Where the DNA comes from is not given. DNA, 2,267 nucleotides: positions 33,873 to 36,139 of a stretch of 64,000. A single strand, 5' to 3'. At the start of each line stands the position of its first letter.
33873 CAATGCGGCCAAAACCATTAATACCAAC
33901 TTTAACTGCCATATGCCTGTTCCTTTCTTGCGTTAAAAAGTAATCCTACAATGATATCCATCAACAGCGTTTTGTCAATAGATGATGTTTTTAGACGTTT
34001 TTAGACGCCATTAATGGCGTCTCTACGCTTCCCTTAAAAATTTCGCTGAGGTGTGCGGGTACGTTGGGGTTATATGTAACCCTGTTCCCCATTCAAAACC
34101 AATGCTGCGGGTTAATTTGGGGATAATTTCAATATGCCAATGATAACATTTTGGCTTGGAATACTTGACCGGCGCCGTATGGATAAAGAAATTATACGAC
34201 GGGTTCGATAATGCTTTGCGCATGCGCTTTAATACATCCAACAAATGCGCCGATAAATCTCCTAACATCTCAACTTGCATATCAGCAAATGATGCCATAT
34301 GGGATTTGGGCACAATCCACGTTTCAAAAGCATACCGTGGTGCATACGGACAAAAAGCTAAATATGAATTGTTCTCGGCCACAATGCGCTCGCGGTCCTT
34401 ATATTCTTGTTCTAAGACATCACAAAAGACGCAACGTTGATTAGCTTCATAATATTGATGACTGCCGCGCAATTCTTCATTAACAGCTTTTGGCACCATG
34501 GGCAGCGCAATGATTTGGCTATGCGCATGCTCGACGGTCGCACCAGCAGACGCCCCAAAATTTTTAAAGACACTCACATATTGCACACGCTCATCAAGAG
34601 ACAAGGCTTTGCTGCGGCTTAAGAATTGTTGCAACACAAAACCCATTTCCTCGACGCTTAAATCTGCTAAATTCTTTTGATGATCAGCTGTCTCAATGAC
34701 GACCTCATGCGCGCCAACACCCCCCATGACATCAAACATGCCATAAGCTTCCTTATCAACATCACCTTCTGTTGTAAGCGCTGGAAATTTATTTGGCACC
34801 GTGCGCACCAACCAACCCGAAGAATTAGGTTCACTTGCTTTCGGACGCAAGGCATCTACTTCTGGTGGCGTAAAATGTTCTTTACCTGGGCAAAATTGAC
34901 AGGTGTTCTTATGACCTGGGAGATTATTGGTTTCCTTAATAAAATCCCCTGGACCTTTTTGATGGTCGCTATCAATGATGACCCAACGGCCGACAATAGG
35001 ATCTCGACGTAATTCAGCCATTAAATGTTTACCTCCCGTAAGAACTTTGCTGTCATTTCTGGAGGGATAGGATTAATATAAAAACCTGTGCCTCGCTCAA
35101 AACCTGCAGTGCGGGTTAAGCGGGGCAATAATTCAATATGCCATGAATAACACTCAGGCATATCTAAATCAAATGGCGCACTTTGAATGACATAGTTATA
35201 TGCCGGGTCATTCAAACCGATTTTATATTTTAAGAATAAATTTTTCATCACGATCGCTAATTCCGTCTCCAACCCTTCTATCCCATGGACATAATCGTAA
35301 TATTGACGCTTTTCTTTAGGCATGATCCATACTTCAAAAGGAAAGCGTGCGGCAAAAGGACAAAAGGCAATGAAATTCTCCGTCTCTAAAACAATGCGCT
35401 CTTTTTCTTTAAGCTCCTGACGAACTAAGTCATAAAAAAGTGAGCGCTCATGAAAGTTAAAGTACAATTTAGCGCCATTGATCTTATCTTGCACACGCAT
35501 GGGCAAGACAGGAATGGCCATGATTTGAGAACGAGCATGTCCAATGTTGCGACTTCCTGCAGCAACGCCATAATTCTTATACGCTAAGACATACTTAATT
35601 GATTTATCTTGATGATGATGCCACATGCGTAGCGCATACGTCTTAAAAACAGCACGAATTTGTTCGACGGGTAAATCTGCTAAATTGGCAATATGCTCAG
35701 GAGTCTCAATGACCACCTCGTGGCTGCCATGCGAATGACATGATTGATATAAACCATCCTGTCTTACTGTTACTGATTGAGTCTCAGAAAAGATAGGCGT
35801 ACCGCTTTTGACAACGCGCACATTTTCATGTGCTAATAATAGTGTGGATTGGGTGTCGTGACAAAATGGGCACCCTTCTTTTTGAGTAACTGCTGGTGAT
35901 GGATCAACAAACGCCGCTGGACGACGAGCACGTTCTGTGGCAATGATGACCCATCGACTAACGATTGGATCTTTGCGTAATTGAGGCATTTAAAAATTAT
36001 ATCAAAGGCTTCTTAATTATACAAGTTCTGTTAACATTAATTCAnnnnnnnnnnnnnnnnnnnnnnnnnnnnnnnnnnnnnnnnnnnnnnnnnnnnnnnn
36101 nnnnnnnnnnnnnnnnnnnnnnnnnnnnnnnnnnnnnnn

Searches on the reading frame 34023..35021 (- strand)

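Call 13: search_protein_families(library=pfam, proteins=[window:34023-35021:-])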
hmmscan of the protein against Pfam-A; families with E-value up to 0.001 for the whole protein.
window:34023-35021:- (332 aa): 6 families
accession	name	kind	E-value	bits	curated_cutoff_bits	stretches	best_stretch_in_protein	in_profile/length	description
PF01087.27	GalP_UDP_transf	-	5.3e-12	47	22.1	1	5-177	15-184/184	Galactose-1-phosphate uridyl transferase, N-terminal domain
PF01230.28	HIT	-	2.2e-11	44.7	21.5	1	211-301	6-94/98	HIT domain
PF16268.10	DUF4921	-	3.5e-10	39.9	28.5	1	121-324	195-388/425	Domain of unknown function (DUF4921)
PF02744.22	GalP_UDP_tr_C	-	2.2e-09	37.7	29.2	1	188-306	6-124/165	Galactose-1-phosphate uridyl transferase, C-terminal domain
PF16285.10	DUF4931_N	-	3.3e-08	34.1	24.1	1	105-173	53-121/124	Domain of unknown function (DUF4931) N-terminal domain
PF11969.13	DcpS_C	-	6.7e-08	33.4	24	1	196-300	1-100/114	Scavenger mRNA decapping enzyme C-term binding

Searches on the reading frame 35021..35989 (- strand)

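Call 13: search_protein_families(library=pfam, proteins=[window:35021-35989:-])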
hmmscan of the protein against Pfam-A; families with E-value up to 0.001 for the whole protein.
window:35021-35989:- (322 aa): 4 families
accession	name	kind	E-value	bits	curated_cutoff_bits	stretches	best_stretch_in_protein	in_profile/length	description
PF02744.22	GalP_UDP_tr_C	-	3e-12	47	29.2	1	174-295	6-125/165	Galactose-1-phosphate uridyl transferase, C-terminal domain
PF16268.10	DUF4921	-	1.6e-09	37.6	28.5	1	125-312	215-388/425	Domain of unknown function (DUF4921)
PF01087.27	GalP_UDP_transf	-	2.6e-08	34.9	22.1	1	5-161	15-182/184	Galactose-1-phosphate uridyl transferase, N-terminal domain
PF16285.10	DUF4931_N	-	3.8e-07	30.7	24.1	1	34-159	14-121/124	Domain of unknown function (DUF4931) N-terminal domain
